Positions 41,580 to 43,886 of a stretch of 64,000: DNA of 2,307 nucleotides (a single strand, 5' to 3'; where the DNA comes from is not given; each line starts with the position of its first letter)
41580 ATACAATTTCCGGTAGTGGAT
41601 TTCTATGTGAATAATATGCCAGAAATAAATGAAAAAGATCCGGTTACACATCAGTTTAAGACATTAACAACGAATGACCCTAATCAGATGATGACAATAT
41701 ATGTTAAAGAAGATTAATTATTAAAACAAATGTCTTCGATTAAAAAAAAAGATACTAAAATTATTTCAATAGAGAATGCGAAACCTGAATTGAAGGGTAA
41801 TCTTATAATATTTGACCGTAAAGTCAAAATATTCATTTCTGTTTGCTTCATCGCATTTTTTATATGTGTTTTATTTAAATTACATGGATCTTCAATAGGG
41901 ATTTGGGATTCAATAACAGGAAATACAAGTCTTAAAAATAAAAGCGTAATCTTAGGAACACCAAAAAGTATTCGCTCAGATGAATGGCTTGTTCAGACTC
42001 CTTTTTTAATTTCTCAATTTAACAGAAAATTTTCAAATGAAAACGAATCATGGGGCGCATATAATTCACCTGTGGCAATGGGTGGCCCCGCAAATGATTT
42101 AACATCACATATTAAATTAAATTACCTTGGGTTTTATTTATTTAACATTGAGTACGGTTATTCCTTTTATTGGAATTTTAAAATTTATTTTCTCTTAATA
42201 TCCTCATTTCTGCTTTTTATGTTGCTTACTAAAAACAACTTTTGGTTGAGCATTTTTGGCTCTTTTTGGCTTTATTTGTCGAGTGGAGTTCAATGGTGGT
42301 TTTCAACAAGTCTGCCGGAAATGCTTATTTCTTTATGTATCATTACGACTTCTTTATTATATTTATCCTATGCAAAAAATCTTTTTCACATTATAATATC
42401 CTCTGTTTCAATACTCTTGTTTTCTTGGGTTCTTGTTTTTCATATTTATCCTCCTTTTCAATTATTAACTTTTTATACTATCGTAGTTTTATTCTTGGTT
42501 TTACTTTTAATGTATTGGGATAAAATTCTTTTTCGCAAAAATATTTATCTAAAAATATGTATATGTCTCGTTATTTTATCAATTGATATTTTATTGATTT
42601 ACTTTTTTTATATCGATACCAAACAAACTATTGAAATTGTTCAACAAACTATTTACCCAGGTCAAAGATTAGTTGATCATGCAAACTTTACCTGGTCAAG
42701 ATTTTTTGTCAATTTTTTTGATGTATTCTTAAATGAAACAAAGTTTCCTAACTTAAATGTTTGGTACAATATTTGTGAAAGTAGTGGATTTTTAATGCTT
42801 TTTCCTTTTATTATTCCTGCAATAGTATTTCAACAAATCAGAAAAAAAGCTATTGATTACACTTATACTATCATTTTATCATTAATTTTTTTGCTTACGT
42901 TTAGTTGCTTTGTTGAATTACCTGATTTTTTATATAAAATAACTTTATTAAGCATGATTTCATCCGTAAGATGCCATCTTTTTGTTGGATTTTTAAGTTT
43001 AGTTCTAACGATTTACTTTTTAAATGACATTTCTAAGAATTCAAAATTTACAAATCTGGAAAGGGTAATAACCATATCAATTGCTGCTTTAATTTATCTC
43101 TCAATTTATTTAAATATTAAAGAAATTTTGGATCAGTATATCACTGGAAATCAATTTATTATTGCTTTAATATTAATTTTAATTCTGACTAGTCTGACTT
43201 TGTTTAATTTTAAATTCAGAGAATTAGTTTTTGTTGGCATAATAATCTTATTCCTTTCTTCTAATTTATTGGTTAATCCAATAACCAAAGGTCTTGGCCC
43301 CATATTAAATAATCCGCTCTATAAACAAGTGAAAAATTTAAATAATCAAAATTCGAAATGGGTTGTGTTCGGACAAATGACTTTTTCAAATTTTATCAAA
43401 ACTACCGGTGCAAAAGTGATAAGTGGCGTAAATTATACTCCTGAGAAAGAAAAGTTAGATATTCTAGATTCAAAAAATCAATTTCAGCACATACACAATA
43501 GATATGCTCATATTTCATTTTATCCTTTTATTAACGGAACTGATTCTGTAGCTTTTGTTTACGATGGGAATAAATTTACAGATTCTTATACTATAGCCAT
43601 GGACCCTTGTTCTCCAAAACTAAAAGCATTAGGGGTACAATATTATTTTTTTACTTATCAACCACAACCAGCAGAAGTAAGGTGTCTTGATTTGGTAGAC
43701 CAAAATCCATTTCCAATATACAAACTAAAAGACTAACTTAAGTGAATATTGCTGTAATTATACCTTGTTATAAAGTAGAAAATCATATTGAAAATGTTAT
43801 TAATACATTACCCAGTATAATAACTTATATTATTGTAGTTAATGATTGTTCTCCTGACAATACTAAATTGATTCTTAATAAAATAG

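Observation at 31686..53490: Large glycan locus built around GT-C-like membrane transferases and polyprenyl-phosphate sugar loading, with no Wzx, initiating PGT, Wzc or ABC exporter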

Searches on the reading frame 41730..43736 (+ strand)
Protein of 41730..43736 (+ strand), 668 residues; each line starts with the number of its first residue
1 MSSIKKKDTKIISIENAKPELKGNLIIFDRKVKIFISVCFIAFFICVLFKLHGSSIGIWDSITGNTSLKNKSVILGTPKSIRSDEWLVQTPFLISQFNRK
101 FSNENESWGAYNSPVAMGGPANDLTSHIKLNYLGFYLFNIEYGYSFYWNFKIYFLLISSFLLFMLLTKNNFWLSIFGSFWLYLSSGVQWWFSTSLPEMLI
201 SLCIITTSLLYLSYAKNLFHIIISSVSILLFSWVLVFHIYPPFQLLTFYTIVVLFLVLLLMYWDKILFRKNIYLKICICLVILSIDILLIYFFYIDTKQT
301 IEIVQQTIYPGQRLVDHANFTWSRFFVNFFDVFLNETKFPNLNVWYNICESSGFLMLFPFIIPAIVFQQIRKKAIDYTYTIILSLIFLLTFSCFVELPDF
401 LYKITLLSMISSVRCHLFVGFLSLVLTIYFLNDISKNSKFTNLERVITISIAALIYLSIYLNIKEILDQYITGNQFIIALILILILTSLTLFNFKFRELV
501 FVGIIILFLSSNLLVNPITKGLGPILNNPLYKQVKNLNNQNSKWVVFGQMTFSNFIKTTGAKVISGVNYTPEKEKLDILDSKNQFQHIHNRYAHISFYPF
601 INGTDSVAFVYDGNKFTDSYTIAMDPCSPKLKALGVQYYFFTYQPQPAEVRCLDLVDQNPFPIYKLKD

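Call 3: search_protein_families(library=pfam, proteins=[window:41730-43736:+], max_evalue=0.01)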
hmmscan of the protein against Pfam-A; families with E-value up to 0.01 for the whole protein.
window:41730-43736:+ (668 aa): 2 families
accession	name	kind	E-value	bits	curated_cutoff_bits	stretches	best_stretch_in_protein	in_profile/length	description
PF24677.1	DUF7657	-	5.4e-102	342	26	1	33-432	1-400/401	Domain of unknown function (DUF7657)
PF24672.1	DUF7654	-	7.7e-27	94.2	27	1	525-667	2-142/145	Domain of unknown function (DUF7654)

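Call 6: search_protein_families(library=ncbifam, proteins=[window:41730-43736:+], max_evalue=0.001)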
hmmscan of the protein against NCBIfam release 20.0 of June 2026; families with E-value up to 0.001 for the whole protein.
window:41730-43736:+ (668 aa): 0 families

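Call 12: find_homologous_proteins(query=window:41730-43736:+)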
Query window:41730-43736:+ (668 aa): 98 proteins with E <= 0.001 among 8000 candidates.
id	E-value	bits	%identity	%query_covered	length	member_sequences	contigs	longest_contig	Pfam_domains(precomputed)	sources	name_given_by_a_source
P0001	0.0e+0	1479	100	100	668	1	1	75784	PF24672.2,PF24677.2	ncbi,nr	ncbi:MAG: hypothetical protein SFY32_03860 [Bacteroidota bacterium]|nr:hypothetical protein [Bactero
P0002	7.3e-129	449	37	98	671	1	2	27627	PF24672.2,PF24677.2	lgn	-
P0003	7.5e-117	410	35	97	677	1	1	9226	PF24672.2,PF24677.2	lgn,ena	-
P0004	1.3e-112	396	36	97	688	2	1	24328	PF24672.2,PF24677.2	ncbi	-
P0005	2.2e-108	382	36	95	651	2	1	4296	PF24672.2,PF24677.2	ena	-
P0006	2.0e-105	372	34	99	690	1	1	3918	PF24672.2,PF24677.2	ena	-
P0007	1.3e-104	369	33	98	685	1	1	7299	PF24672.2,PF24677.2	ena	-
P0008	2.2e-103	365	34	97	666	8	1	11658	PF24672.2,PF24677.2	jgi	-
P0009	2.7e-103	365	33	99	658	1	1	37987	PF24672.2,PF24677.2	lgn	-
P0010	6.8e-102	360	33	97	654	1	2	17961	PF24672.2,PF24677.2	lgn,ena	-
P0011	1.0e-100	356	32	96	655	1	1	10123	PF24672.2,PF24677.2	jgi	jgi:hypothetical protein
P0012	1.9e-99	352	33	96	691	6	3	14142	PF24672.2,PF24677.2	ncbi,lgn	-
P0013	7.1e-99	350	35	95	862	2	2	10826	PF24672.2,PF24677.2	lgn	-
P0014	1.6e-98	349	32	95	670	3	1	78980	PF24672.2,PF24677.2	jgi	-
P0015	4.3e-97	344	35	92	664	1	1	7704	PF24672.2,PF24677.2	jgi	jgi:hypothetical protein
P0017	8.7e-91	324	31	97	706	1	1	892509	PF24672.2,PF24677.2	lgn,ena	-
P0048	1.0e-50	191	26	91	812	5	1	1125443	PF24672.2,PF24677.2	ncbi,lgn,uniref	ncbi:hypothetical protein ABGV42_27455 [Paenibacillus pabuli]|uniref:DUF7657 domain-containing prote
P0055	2.0e-48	184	27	84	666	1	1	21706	PF24672.2,PF24677.2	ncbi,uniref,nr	ncbi:hypothetical protein HZY93_02585 [Streptococcus danieliae]|uniref:Glycosyltransferase RgtA/B/C/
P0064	1.1e-45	175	29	87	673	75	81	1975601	PF24672.2,PF24677.2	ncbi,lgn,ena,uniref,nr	ncbi:DUF7657 domain-containing protein [Streptococcus uberis]|uniref:DUF7657 domain-containing prote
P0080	8.1e-41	159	26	92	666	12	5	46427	PF24672.2,PF24677.2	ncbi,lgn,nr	ncbi:TPA: hypothetical protein U2D44_001027 [Streptococcus suis]|nr:hypothetical protein [Streptococ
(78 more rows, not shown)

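Call 21: search_solved_structures(query=A1, max_evalue=10)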
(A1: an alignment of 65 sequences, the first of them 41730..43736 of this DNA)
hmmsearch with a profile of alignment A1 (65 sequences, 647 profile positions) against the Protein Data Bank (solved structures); distinct sequences matched with E-value up to 10: 2.
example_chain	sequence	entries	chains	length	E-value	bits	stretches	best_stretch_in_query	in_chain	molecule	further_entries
7sj3_B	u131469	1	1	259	0.46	11.7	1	199-242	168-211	G1/S-specific cyclin-D3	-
3g33_B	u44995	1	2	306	0.6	11.3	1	199-242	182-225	CCND3 protein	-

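Call 23: find_encoding_contigs(protein=P0064, flank=10000, max_places=2)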
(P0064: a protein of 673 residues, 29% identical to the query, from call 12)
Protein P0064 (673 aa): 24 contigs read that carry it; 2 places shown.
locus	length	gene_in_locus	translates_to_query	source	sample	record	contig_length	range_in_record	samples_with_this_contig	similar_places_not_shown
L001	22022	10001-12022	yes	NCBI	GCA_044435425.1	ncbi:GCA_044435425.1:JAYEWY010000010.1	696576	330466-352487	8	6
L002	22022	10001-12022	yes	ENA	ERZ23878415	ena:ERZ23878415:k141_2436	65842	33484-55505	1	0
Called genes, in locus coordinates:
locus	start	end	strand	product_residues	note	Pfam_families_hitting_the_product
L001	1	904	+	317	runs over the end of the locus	PF00535:Glycos_transf_2, PF10111:Glyco_tranf_2_2 (weak)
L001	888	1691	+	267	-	PF01061:ABC2_membrane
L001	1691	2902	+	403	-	PF00005:ABC_tran, PF13555:AAA_29 (faint), PF13304:AAA_21 (faint)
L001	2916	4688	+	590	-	PF20706:GT4-conflict (weak), PF00534:Glycos_transf_1, PF13692:Glyco_trans_1_4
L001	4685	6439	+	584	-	PF05045:RgpF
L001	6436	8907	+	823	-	PF00884:Sulfatase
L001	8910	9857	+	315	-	PF00535:Glycos_transf_2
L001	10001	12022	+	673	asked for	PF24677:DUF7657, PF24672:DUF7654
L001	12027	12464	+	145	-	PF04138:GtrA_DPMS_TM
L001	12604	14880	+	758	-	PF08481:GBS_Bsp-like, PF01520:Amidase_3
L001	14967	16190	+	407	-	PF05343:Peptidase_M42 (faint), PF01546:Peptidase_M20, PF07687:M20_dimer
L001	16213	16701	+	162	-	PF17255:EbsA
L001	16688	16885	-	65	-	PF00037:Fer4 (faint), PF13459:Fer4_15 (weak), PF13370:Fer4_13 (weak)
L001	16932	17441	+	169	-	-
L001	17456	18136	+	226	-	PF02224:Cytidylate_kin, PF13189:Cytidylate_kin2, PF13238:AAA_18 (faint)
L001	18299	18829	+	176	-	PF05198:IF3_N, PF00707:IF3_C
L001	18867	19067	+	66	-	PF01632:Ribosomal_L35p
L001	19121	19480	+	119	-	PF00453:Ribosomal_L20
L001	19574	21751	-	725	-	PF27449:LtaS_N, PF00884:Sulfatase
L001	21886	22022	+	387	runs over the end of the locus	PF17785:PUA_3, PF10672:Methyltrans_SAM, PF03602:Cons_hypoth95 (weak), PF05175:MTS (weak), PF13847:Methyltransf_31 (weak)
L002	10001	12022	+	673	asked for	PF24677:DUF7657, PF24672:DUF7654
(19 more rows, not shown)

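Call 34: predict_structure(alignment_id=A1)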
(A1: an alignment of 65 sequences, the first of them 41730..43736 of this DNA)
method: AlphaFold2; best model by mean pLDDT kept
length: 668 residues; sequences in the alignment: 65
mean_pLDDT: 91.6   pTM: 0.92
mean pLDDT of the five models: 91.6, 90.9, 90.7, 89.9, 89.4
residues with pLDDT >= 90: 534; 70-90: 109; 50-70: 8; < 50: 17
segments of 3 or more residues with pLDDT < 50: 1-17
pLDDT, mean of each block of 10 residues (from residue 1): 41 46 82 98 98 96 83 94 94 97 96 95 94 97 98 98 96 95 95 94 98 94 97 90 95 97 91 96 95 95 92 80 90 86 83 92 93 93 97 94 92 95 96 86 94 92 87 92 90 79 84 94 96 93 95 97 96 94 94 96 94 84 97 97 97 95 93
secondary structure, 60 per line:
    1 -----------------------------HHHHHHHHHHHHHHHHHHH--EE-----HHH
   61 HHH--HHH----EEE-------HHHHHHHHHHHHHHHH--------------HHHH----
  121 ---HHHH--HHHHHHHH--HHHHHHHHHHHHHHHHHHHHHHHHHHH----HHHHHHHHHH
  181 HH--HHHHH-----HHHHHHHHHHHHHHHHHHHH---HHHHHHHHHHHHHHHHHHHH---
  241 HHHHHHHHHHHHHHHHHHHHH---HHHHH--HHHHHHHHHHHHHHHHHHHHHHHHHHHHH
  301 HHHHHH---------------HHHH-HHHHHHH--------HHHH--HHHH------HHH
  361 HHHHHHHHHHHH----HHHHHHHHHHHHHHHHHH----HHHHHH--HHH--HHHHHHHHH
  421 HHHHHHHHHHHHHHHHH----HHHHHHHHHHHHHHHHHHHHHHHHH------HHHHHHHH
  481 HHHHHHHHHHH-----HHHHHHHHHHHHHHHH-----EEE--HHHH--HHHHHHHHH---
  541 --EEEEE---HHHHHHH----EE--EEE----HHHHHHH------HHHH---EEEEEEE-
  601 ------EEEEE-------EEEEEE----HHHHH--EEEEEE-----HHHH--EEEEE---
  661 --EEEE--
elements in order: H30-48 H58-63 E73-75 H83-98 H113-116 H124-127 H130-137 H140-166 H171-182 H185-189 H195-214 H218-237 H241-261 H265-269 H272-306 H322-325 H327-333 H342-345 H348-351 H358-372 H377-394 H399-404 H412-437 H442-466 H473-491 H497-512 E518-520 H523-526 H529-537 E543-547 H551-557 E566-568 H573-579 H586-589 E593-599 E607-611 E619-624 H629-633 E636-641 H647-650 E653-657 E663-666

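Call 39: fold_search(model_id=the predicted structure, library=pdb)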
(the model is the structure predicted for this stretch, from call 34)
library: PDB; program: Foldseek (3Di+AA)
matches with E <= 10: 130; with E <= 0.001: 3
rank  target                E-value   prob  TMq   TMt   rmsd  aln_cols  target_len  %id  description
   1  8age_A                1.5e-04  1.00  0.32  0.33  14.3       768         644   10  Structure of yeast oligosaccharylransferase complex with acceptor peptide bound (released 2022-12-07)
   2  6gxc_A                4.7e-04  1.00  0.36  0.34  12.8       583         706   12  Bacterial oligosaccharyltransferase PglB in complex with an inhibitory peptide and a reactive lipid-linked oligosaccha (released 2018-11-14)
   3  5ogl_A                4.9e-04  1.00  0.35  0.34  11.5       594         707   13  Structure of bacterial oligosaccharyltransferase PglB in complex with an acceptor peptide and an lipid-linked oligosac (released 2017-10-25)
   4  8agc_A                3.5e-03  1.00  0.34  0.33  12.4       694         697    9  Structure of yeast oligosaccharylransferase complex with lipid-linked oligosaccharide and non-acceptor peptide bound (released 2022-12-07)
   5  8b6l_I                3.6e-03  0.99  0.34  0.33  13.4       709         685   10  Subtomogram average of the human Sec61-TRAP-OSTA-translocon (released 2022-12-07)
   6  7zlg_A                3.9e-03  0.97  0.30  0.30  14.6       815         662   10  Cryo-EM structure of C-mannosyltransferase CeDPY19, in complex with acceptor peptide and bound to CMT2-Fab and anti-Fa (released 2023-01-11)
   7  7zli_A                4.7e-03  0.99  0.36  0.36  14.5       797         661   11  Cryo-EM structure of C-mannosyltransferase CeDPY19, in complex with Dol25-P-Man and bound to CMT2-Fab and anti-Fab nan (released 2023-01-11)
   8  7zlh_A                4.9e-03  0.95  0.28  0.28  17.1       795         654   11  Cryo-EM structure of C-mannosyltransferase CeDPY19, in apo state, bound to CMT2-Fab and anti-Fab nanobody (released 2023-01-11)
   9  6s7o_A                6.1e-03  0.99  0.33  0.33  15.5       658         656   10  Cryo-EM structure of human oligosaccharyltransferase complex OST-A (released 2019-12-18)
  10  9n9j_I                9.0e-03  0.97  0.33  0.32  14.2       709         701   10  Structure of a GRP94 folding intermediate engaged with a CCDC134- and FKBP11-bound secretory translocon (released 2025-11-19)
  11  6c26_A                9.4e-03  0.94  0.30  0.30  16.5       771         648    9  The Cryo-EM structure of a eukaryotic oligosaccharyl transferase complex (released 2018-01-31)
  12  8pn9_A                2.2e-02  0.97  0.32  0.32  15.8       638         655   10  Structure of human oligosaccharyltransferase OST-A complex bound to NGI-1 (released 2024-05-08)
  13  6s7t_A                2.3e-02  0.97  0.34  0.33  12.2       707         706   12  Cryo-EM structure of human oligosaccharyltransferase complex OST-B (released 2019-12-18)
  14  5f15                  2.6e-02  0.97  0.36  0.42  10.5       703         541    9  Crystal Structure of ArnT from Cupriavidus metallidurans bound to Undecaprenyl phosphate (released 2016-02-17)
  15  7bvc_A                3.3e-02  0.87  0.26  0.18  13.3       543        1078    9  Cryo-EM structure of Mycobacterium smegmatis arabinosyltransferase EmbA-EmbB-AcpM2 in complex with ethambutol (released 2020-04-29)
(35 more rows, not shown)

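Call 41: find_encoding_contigs(protein=P0002, flank=10000, max_places=1)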
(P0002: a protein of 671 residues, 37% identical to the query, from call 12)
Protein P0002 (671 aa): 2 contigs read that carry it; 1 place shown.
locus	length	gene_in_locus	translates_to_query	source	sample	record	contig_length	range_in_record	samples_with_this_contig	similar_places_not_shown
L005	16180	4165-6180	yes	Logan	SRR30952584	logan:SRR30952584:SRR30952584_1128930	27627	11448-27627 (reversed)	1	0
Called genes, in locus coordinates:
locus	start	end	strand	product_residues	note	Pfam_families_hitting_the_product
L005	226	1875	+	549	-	PF13231:PMT_2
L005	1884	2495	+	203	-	PF13580:SIS_2, PF01380:SIS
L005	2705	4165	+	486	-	PF09913:DUF2142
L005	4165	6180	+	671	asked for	PF24677:DUF7657, PF24672:DUF7654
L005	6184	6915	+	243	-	PF00535:Glycos_transf_2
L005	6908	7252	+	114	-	PF10066:DUF2304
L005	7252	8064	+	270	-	PF00535:Glycos_transf_2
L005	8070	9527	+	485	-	PF01943:Polysacc_synt, PF13440:Polysacc_synt_3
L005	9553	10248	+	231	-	PF05401:NodS (weak), PF02353:CMAS, PF03848:TehB (weak), PF13489:Methyltransf_23, PF13847:Methyltransf_31, PF08241:Methyltransf_11, PF08242:Methyltransf_12, PF13649:Methyltransf_25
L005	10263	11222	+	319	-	PF00535:Glycos_transf_2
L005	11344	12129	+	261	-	PF05711:TylF, PF13578:Methyltransf_24 (weak)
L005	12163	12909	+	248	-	PF03269:DUF268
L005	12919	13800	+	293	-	PF01531:Glyco_transf_11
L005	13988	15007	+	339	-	PF01073:3Beta_HSD, PF01370:Epimerase, PF02719:Polysacc_synt_2, PF04321:RmlD_sub_bind (weak), PF08659:KR (weak), PF16363:GDP_Man_Dehyd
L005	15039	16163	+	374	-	PF00535:Glycos_transf_2, PF26629:GT2_TM_C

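Call 42: find_encoding_contigs(protein=P0017, flank=10000, max_places=1)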
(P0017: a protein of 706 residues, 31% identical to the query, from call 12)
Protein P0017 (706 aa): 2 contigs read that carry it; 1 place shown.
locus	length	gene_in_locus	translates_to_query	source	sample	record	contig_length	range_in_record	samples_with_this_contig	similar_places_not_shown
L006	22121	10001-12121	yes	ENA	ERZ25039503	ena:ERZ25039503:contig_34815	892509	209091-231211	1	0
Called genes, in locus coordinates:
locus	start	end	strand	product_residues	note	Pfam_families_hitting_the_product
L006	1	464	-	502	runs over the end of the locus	PF01663:Phosphodiest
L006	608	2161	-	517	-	PF01943:Polysacc_synt, PF01554:MatE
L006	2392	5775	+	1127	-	PF00535:Glycos_transf_2, PF10111:Glyco_tranf_2_2, PF13641:Glyco_tranf_2_3, PF00534:Glycos_transf_1, PF13524:Glyco_trans_1_2, PF13692:Glyco_trans_1_4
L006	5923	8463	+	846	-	PF00534:Glycos_transf_1, PF13692:Glyco_trans_1_4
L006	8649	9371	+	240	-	PF05891:Methyltransf_PK (weak), PF01209:Ubie_methyltran, PF13489:Methyltransf_23, PF02353:CMAS (weak), PF13649:Methyltransf_25, PF13847:Methyltransf_31, PF08241:Methyltransf_11, PF08242:Methyltransf_12, +1 more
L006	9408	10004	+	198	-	-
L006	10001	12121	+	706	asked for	PF24677:DUF7657, PF24672:DUF7654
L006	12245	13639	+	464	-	PF05401:NodS, PF07021:MetW, PF13489:Methyltransf_23, PF08241:Methyltransf_11, PF08242:Methyltransf_12, PF13649:Methyltransf_25, PF13847:Methyltransf_31, PF00535:Glycos_transf_2, +1 more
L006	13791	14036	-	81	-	-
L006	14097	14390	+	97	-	-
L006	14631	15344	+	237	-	PF13489:Methyltransf_23, PF13649:Methyltransf_25, PF13847:Methyltransf_31, PF08241:Methyltransf_11, PF08242:Methyltransf_12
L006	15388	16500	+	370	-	PF01370:Epimerase, PF04321:RmlD_sub_bind (weak), PF16363:GDP_Man_Dehyd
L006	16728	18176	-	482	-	PF01075:Glyco_transf_9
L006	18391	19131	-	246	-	PF00005:ABC_tran, PF13304:AAA_21 (faint)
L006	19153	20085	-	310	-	PF01061:ABC2_membrane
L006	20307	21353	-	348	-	PF14907:NTP_transf_5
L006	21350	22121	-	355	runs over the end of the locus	PF27840:ScmC (weak)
